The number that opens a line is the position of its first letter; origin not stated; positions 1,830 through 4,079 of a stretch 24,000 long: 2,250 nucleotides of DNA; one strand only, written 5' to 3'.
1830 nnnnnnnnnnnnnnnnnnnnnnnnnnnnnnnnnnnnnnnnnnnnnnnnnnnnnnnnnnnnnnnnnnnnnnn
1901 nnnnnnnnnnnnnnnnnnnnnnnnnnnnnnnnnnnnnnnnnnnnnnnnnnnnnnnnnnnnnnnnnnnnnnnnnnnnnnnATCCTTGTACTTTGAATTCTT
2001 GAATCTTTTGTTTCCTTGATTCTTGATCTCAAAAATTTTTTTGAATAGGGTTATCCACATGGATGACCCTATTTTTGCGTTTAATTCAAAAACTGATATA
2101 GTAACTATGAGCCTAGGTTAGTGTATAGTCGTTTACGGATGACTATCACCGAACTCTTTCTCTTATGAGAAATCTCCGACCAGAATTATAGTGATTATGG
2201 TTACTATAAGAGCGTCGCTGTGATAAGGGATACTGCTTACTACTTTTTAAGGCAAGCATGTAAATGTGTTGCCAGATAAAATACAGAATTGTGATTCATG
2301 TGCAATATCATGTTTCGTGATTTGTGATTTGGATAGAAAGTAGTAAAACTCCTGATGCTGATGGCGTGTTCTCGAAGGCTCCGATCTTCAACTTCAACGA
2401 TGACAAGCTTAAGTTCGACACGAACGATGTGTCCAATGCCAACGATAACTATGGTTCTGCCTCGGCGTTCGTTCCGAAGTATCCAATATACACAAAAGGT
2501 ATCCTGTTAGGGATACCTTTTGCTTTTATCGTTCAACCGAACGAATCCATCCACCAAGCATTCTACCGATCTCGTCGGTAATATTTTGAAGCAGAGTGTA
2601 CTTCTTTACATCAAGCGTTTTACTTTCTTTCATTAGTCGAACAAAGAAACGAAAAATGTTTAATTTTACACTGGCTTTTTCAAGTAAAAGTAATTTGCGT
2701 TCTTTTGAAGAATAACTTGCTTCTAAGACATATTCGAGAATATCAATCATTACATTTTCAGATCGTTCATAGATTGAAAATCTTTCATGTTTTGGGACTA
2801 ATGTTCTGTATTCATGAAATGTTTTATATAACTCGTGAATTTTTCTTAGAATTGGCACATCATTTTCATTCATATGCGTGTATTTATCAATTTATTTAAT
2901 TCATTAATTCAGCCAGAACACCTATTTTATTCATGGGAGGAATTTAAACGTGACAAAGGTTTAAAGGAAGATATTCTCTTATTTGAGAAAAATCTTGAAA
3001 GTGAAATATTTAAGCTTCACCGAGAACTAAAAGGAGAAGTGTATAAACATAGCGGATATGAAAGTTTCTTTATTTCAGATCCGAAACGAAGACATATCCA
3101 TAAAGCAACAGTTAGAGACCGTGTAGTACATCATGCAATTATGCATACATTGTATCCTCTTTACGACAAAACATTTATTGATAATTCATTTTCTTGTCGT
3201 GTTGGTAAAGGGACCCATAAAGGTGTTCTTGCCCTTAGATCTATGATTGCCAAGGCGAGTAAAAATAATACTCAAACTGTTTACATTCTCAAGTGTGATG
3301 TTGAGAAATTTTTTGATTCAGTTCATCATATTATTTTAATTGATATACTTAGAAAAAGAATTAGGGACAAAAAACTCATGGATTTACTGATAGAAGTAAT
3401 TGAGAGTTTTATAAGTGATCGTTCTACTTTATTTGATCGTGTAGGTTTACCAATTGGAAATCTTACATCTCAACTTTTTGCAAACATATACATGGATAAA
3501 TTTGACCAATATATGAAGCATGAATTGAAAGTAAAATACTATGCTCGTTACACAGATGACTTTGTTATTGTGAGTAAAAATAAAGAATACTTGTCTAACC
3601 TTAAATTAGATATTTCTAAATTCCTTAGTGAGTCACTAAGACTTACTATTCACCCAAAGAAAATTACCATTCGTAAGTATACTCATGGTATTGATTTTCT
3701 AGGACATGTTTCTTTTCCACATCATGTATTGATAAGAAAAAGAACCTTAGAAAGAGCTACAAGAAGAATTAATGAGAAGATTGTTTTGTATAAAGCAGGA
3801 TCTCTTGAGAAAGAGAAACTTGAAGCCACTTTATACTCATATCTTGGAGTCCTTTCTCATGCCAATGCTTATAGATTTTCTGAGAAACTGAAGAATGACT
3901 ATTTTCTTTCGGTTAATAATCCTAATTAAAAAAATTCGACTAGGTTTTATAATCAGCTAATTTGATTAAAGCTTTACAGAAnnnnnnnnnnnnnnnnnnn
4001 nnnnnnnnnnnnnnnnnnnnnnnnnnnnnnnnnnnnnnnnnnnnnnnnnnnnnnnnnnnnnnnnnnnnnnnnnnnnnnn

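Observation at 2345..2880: Atypical DGR layout: inverted avd abutting the RT start, and TR as a terminator-bounded mini-transcription unit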

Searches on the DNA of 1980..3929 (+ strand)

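Call 36: search_rna_families(source=window, start=1980, end=2900, threshold=evalue, max_evalue=10)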
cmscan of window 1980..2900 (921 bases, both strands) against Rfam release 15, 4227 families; matches with E-value up to 10: 8.
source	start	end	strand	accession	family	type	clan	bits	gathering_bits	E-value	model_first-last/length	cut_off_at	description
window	1986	2066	+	RF01163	snoR64a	Gene; snRNA; snoRNA; CD-box;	-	20.7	45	0.97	1-77/77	no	Small nucleolar RNA snoR64a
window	2490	2607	-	RF01859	Phe_leader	Cis-reg; leader;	-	20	55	1.4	1-125/125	no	Phenylalanine leader peptide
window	2604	2693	+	RF00528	snoMe28S-Gm1083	Gene; snRNA; snoRNA; CD-box;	-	17.9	48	3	1-89/89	no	Small nucleolar RNA Me28S-Gm1083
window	1980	2072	+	RF00003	U1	Gene; snRNA; splicing;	CL00005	16.6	69.5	0.1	62-166/166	5'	U1 spliceosomal RNA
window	2065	2189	+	RF00429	SNORA29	Gene; snRNA; snoRNA; HACA-box;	CL00030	16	50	7.9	1-140/140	no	Small nucleolar RNA SNORA29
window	2082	2164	+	RF02494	Gl_U6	Gene; snRNA; splicing;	-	13.8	100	6.3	1-102/102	no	Giardia U6 spliceosomal RNA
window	2408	2509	+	RF01201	snR40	Gene; snRNA; snoRNA; CD-box;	CL00054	13.3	50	9.7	1-93/93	no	Small nucleolar RNA snR40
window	2677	2734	+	RF01494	rliD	Gene; antisense;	-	9.2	50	8.8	122-181/327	no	Listeria sRNA rliD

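Call 50: build_rna_model(alignment_id=A5)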
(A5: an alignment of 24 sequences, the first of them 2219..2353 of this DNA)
Model R1 built from alignment A5 (24 sequences, 174 columns); structure: RNAalifold consensus.
model positions 149; base pairs 22; branch points 1; effective number of sequences 5.42; information 0.59 bits per position. Calibrated on 0.2 Mb of random sequence (short: E-values are rough).
structure used (alignment columns):
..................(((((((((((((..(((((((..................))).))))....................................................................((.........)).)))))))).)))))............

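Call 51: search_with_rna_model(model_id=R1, sources=[window, L002, L003, L004, L005, L006, L007, L008, L009, L010, L011, L012, L013, L014, L015, L016, L017, L018, L019, L020, L021, L022, L023, L024, L025, L026, L027, L028, L029, L030, L031, L032, L033, L034, L035, L036, L037, L038, L039, L040, L041, L042, L043, L044, L045, L046, L047, L048, L049, L050, L051, L052, L053, L054, L055, L056, L057, L058, L059, L060, L061, L062, L063, L064, L065, L066, L067, L068, L069, L070, L071, L072, L073, L074, L075, L076, L077, L078, L079, L080, L081, L082, L083, L084, L085, L086, L087, L088, L089, L090, L091, L092, L093], max_evalue=1, make_alignment=true)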
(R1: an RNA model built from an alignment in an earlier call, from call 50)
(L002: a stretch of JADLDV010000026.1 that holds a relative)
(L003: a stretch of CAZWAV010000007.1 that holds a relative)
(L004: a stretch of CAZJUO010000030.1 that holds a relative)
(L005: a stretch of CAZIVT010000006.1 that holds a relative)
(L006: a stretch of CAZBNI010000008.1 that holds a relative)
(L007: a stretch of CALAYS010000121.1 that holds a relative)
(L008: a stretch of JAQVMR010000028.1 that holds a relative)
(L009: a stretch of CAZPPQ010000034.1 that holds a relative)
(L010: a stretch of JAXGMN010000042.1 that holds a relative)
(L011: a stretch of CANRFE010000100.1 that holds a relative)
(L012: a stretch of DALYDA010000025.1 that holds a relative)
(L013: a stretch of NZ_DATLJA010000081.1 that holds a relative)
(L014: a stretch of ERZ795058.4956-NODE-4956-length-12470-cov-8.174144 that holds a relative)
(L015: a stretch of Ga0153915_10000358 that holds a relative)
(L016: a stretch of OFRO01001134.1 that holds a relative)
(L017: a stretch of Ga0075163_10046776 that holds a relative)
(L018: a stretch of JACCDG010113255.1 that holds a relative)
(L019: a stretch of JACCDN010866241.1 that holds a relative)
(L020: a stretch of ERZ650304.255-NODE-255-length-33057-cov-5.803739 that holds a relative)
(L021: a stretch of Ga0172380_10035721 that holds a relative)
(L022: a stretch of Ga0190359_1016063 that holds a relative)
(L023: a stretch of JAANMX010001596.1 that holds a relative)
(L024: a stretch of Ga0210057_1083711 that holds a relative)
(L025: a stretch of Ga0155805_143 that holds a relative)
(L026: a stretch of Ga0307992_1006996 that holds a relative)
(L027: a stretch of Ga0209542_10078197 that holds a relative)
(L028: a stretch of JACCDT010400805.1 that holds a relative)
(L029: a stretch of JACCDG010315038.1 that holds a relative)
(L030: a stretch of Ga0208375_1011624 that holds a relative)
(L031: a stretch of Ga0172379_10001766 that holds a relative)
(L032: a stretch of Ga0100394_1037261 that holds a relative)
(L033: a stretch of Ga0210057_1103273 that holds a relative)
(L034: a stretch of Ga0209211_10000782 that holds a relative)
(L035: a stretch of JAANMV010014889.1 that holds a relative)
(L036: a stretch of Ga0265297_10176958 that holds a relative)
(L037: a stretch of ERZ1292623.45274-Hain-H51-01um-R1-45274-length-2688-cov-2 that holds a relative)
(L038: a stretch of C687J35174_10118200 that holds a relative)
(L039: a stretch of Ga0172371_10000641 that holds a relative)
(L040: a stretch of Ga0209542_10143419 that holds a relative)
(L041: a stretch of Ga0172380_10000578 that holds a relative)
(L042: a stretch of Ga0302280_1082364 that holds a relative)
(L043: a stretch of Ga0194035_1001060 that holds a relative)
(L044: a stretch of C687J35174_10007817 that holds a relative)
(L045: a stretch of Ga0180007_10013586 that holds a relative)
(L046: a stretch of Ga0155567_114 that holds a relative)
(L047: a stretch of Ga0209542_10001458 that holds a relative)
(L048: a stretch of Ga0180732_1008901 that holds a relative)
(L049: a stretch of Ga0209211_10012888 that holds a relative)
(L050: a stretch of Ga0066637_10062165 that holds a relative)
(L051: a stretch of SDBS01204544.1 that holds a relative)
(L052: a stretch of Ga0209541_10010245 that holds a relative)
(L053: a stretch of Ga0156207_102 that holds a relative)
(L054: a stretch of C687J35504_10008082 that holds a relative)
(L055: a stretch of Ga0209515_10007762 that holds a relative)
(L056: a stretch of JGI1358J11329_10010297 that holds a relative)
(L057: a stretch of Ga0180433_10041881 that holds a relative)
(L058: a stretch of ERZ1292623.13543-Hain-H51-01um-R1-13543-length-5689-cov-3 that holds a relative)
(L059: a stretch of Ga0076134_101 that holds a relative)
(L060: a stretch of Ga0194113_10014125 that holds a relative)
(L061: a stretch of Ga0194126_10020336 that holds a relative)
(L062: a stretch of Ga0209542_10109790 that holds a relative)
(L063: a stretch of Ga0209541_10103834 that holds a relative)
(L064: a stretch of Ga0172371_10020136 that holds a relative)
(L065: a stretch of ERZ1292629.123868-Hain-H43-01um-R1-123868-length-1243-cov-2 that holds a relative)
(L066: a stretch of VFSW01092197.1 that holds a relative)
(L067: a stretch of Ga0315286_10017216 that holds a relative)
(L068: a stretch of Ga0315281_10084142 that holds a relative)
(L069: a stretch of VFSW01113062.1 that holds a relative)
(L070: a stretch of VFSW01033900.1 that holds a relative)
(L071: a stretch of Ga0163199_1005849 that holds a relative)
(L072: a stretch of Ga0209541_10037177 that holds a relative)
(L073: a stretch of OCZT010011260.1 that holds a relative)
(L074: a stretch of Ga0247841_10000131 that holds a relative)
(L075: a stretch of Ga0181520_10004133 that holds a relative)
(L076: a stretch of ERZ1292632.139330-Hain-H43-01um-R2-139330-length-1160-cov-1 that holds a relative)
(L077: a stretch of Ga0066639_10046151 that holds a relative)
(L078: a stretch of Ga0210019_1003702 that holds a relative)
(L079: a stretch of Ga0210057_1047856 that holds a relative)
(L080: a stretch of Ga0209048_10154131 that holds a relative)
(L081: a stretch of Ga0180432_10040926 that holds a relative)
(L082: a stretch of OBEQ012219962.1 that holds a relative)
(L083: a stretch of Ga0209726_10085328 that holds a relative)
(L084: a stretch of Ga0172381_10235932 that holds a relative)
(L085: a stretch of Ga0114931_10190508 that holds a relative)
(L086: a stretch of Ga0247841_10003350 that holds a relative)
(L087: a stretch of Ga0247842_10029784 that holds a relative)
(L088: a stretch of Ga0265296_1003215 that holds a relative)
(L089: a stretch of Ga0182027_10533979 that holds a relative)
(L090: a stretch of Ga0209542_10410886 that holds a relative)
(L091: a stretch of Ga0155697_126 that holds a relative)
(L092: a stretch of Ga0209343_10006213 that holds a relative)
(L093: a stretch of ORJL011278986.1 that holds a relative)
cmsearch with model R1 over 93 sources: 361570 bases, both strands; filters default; matches with E-value up to 1: 69.
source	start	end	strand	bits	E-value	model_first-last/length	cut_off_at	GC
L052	829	985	+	138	1.3e-27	1-149/149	no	0.46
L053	829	985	+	138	1.3e-27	1-149/149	no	0.46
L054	829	985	+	138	1.3e-27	1-149/149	no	0.46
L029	816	972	+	133.7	1.1e-26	1-149/149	no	0.46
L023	824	980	+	132.7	1.8e-26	1-149/149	no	0.45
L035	824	980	+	132.7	1.8e-26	1-149/149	no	0.45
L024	272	428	+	130.3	6.1e-26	1-149/149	no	0.45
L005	3329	3485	+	129.7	8.4e-26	1-149/149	no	0.5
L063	362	518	+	126.6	3.9e-25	1-149/149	no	0.46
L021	413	569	+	126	5.1e-25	1-149/149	no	0.46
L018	135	270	+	124.8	9.3e-25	1-149/149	no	0.34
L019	847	982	+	124.8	9.3e-25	1-149/149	no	0.34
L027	820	977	+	124.8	9.3e-25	1-149/149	no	0.53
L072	820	977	+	124.8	9.3e-25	1-149/149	no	0.53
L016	848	983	+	124.4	1.1e-24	1-149/149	no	0.34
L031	33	189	+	124.2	1.3e-24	1-149/149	no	0.41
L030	771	927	+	123.5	1.8e-24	1-149/149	no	0.45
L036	12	168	+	123.2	2.1e-24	1-149/149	no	0.43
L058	818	971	+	123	2.3e-24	1-149/149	no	0.45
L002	2593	2728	+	122.9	2.4e-24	1-149/149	no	0.36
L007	3347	3482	+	122.3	3.3e-24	1-149/149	no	0.35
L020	847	982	+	122.3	3.3e-24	1-149/149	no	0.35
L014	846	981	+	120.3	8.8e-24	1-149/149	no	0.35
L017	557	692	+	119.8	1.2e-23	1-149/149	no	0.35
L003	410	545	+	118.4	2.3e-23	1-149/149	no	0.38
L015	844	979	+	118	2.8e-23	1-149/149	no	0.35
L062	818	971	+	117.7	3.3e-23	1-149/149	no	0.48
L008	3311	3460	+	117.6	3.4e-23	1-149/149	no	0.29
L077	830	973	+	114.8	1.4e-22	1-149/149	no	0.5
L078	237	380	+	114.8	1.4e-22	1-149/149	no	0.5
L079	830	973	+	114.8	1.4e-22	1-149/149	no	0.5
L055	840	983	+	111.7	6.6e-22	1-149/149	no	0.5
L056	840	983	+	111.7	6.6e-22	1-149/149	no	0.5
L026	803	960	+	111.5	7.2e-22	1-149/149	no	0.41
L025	823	981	+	110.7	1e-21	1-149/149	no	0.52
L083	557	700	+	110.1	1.4e-21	1-149/149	no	0.51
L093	840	983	+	110.1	1.4e-21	1-149/149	no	0.51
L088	832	969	+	102.3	7e-20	1-149/149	no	0.36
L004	3323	3478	+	96.2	1.5e-18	1-149/149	no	0.49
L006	3326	3481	+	92.9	7.4e-18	1-149/149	no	0.5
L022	346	501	+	92.9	7.4e-18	1-149/149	no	0.5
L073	863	984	+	92.9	7.6e-18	1-149/149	no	0.52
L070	861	983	+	92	1.2e-17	1-149/149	no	0.58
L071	862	983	+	91.9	1.2e-17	1-149/149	no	0.52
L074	861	982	+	89.9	3.4e-17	1-149/149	no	0.51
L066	862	983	+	89.3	4.5e-17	1-149/149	no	0.5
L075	870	992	+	85.4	3.1e-16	1-149/149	no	0.59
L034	823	971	+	80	4.6e-15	1-149/149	no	0.37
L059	823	971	+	80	4.6e-15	1-149/149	no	0.37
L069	833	978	+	76.2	3.1e-14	1-149/149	no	0.49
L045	878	1004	+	69.3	9.6e-13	1-149/149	no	0.4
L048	830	958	+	67.9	1.9e-12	1-149/149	no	0.4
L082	453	610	+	66.8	3.4e-12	1-149/149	no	0.46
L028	1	109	+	64.2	1.2e-11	45-149/149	5'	0.44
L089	32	168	+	60.8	6.6e-11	1-149/149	no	0.43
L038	691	834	-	59.5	1.3e-10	1-149/149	no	0.46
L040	743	886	-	59.5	1.3e-10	1-149/149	no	0.46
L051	260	398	+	58.1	2.5e-10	1-149/149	no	0.42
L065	1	146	+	48.4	3.2e-08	40-149/149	5'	0.47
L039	916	1041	+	48.1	3.6e-08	1-149/149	no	0.42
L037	120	222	+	37.6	6.8e-06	1-149/149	no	0.33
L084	609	751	+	36.2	1.4e-05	1-149/149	no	0.41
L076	1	61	+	30.4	0.00025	93-149/149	5'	0.52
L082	1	87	+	24.3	0.0051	74-149/149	5'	0.47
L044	385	531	+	17.9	0.13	1-149/149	no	0.39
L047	832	978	+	17.9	0.13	1-149/149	no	0.39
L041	842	976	+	15.2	0.48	1-149/149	no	0.45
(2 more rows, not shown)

Alignment A6: 69 matches aligned to the model, 281 columns, each read 5' to 3' on its own strand. Consensus structure (alignment columns), stored with it:
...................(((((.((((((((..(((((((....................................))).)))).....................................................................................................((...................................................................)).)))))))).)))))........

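Call 67: search_rna_families(sources=[L002, L003, L004, L005, L006, L007, L008, L009, L010, L011, L012, L013], threshold=gathering)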
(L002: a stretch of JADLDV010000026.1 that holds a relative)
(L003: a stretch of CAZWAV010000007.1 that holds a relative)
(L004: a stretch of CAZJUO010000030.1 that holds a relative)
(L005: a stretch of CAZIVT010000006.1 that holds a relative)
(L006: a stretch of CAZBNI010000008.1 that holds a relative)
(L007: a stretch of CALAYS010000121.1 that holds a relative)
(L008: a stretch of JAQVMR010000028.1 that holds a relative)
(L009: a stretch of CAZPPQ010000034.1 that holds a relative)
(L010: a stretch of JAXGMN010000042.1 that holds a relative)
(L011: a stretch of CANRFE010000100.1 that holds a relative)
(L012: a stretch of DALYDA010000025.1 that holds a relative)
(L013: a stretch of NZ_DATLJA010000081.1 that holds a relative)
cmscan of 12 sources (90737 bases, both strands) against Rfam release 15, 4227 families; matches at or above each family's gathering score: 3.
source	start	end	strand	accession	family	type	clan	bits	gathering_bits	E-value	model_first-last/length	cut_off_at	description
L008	7394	7466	-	RF00005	tRNA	Gene; tRNA;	CL00001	68.6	29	1.1e-12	1-71/71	no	tRNA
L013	5616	5713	+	RF00029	Intron_gpII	Intron;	-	55.4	40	5.3e-08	1-77/77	no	Group II catalytic intron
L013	2640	2716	-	RF00029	Intron_gpII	Intron;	-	55.4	40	5.3e-08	1-77/77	no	Group II catalytic intron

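Call 77: search_with_rna_model(model_id=R1, source=L094, start=1700, end=4700, max_evalue=10, filters=off)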
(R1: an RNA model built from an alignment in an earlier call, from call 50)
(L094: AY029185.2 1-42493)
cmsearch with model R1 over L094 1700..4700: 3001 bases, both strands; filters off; matches with E-value up to 10: 4.
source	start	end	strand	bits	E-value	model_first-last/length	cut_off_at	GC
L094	3253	3284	+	1.8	3.3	1-149/149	no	0.59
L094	2609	2637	+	0.5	6.1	1-149/149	no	0.52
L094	2560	2580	-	-0.3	9.1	34-61/149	no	0.71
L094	2446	2465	+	-0.3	9.3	108-127/149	no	0.65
